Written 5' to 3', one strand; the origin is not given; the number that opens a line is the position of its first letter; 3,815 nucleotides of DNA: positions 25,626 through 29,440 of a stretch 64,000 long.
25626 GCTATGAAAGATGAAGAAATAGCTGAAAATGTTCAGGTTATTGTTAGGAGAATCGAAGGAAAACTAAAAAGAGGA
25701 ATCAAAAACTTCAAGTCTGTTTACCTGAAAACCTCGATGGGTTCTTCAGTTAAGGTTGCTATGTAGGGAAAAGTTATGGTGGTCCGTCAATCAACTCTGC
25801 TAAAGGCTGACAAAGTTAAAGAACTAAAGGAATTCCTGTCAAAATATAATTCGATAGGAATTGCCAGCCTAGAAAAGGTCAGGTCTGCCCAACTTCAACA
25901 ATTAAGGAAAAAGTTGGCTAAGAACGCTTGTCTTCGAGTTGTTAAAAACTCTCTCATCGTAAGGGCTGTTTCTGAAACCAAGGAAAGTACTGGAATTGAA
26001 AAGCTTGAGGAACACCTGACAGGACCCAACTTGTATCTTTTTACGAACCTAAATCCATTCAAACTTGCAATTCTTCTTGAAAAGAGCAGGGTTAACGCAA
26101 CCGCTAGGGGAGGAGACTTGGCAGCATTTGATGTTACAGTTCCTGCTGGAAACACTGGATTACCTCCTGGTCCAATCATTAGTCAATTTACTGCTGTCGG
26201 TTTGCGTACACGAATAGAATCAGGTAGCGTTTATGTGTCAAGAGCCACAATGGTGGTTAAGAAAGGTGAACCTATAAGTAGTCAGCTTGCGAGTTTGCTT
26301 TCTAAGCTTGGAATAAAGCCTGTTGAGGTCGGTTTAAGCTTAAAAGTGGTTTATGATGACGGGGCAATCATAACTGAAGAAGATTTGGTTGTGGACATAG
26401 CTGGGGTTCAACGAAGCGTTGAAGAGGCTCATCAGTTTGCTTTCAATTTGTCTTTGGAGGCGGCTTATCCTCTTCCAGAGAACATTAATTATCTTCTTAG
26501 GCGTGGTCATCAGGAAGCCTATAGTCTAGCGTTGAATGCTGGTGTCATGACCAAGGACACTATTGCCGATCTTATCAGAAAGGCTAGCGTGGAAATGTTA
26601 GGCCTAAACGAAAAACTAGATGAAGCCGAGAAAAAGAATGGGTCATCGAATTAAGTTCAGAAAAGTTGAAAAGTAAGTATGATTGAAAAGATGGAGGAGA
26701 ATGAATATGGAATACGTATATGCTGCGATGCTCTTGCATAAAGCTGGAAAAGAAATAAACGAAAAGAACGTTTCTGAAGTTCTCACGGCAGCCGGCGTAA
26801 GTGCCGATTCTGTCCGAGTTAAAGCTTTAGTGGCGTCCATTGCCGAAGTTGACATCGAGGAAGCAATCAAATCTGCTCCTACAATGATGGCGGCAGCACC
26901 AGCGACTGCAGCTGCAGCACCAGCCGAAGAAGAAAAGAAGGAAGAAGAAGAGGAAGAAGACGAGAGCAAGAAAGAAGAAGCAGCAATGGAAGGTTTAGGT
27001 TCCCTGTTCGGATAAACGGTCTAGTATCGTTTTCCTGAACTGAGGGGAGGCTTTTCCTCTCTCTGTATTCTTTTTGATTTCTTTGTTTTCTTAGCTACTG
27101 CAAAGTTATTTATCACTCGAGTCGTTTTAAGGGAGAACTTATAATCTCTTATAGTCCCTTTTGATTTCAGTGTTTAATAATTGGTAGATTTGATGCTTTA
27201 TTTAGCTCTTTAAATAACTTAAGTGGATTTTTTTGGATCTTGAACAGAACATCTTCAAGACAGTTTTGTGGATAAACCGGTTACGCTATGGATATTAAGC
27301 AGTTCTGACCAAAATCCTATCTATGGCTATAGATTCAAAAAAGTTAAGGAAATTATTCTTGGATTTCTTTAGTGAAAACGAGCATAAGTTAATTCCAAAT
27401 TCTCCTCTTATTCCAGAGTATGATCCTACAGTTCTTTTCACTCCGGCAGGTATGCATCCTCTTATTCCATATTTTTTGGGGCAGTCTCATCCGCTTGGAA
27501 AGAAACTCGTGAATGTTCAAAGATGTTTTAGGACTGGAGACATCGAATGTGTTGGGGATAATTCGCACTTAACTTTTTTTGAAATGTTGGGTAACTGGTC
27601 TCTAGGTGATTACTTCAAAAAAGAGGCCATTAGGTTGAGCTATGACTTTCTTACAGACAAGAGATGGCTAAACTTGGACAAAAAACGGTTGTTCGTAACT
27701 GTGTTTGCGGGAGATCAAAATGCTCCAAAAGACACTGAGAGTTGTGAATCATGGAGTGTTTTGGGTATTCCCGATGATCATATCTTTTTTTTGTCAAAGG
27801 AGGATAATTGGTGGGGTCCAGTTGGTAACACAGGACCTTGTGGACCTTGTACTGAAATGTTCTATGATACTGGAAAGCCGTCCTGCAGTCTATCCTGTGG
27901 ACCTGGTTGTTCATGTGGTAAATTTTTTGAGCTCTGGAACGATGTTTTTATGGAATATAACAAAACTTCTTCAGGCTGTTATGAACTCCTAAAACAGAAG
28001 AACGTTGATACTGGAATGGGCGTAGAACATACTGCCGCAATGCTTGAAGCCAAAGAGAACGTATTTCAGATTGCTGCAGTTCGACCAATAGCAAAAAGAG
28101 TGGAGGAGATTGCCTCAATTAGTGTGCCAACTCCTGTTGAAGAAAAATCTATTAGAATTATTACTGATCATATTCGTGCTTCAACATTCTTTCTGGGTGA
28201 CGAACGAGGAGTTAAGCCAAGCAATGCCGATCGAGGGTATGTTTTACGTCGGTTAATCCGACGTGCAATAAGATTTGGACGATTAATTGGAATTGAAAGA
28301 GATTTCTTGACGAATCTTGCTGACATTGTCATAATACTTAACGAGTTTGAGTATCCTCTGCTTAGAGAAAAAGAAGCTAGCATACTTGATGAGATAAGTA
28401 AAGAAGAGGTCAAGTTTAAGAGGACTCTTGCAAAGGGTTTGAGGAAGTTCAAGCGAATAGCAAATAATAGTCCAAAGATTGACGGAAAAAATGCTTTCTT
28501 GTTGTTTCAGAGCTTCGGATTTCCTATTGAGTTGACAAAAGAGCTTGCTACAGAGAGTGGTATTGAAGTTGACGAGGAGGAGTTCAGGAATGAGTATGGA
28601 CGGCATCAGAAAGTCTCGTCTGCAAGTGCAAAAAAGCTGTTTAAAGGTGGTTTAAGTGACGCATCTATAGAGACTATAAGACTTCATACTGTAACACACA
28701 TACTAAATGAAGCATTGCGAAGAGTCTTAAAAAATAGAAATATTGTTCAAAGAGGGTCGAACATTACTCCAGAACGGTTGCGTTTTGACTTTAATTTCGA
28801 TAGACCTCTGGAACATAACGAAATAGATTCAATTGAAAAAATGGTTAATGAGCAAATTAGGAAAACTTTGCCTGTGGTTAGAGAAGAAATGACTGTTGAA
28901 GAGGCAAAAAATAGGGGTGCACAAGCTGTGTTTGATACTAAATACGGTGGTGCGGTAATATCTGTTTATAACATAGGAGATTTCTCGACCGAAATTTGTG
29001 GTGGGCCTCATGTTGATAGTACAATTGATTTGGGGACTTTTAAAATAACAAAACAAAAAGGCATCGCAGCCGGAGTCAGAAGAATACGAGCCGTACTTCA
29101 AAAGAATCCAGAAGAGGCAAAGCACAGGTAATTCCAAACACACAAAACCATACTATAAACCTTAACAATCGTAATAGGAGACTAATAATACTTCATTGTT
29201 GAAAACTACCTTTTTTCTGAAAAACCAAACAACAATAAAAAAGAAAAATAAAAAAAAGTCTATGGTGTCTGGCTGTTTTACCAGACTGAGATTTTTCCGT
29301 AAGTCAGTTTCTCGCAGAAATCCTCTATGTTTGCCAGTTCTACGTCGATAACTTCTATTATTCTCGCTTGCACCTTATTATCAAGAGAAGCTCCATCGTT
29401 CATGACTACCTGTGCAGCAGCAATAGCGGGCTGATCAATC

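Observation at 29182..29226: Conserved ~45-nt intergenic element dispersed at least five times across the window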

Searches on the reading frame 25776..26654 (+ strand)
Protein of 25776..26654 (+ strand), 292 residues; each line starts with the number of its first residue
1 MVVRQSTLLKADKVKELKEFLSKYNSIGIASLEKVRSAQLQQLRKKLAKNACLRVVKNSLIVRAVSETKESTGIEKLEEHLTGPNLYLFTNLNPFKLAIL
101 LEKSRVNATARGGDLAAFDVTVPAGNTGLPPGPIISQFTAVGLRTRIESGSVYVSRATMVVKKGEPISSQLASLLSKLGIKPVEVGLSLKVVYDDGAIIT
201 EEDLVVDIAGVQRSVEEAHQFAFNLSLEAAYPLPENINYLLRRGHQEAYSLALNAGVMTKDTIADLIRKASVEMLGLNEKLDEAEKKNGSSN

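Call 32: search_protein_families(library=pfam, proteins=[window:25776-26654:+])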
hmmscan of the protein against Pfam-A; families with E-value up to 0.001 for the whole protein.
window:25776-26654:+ (292 aa): 2 families
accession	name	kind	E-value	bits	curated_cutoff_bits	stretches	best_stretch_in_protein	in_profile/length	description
PF00466.25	Ribosomal_L10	-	4e-24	85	22.8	1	10-103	6-97/100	Ribosomal protein L10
PF17777.6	RL10P_insert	-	1.3e-18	67.1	29.1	1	110-180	1-71/71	Insertion domain in 60S ribosomal protein L10P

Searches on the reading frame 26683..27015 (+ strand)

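Call 32: search_protein_families(library=pfam, proteins=[window:26683-27015:+])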
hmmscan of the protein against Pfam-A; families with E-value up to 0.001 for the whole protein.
window:26683-27015:+ (110 aa): 1 family
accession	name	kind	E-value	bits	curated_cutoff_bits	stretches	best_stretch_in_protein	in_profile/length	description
PF00428.24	Ribosomal_60s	-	1.6e-13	51.4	28.1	1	24-109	1-88/88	60s Acidic ribosomal protein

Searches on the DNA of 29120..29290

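Call 37: search_rna_families(source=window, start=29120, end=29290, threshold=evalue, max_evalue=10)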
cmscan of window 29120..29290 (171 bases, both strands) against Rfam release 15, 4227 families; matches with E-value up to 10: 2.
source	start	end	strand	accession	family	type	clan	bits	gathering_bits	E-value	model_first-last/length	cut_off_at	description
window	29198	29290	-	RF00398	SNORA15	Gene; snRNA; snoRNA; HACA-box;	-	14.5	47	2.1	26-137/137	5'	Small nucleolar RNA SNORA15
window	29208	29278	-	RF02143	HYMAI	Gene; lncRNA;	-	13.1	80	0.92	176-241/241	no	Hydatidiform mole associated and imprinted conserved region 1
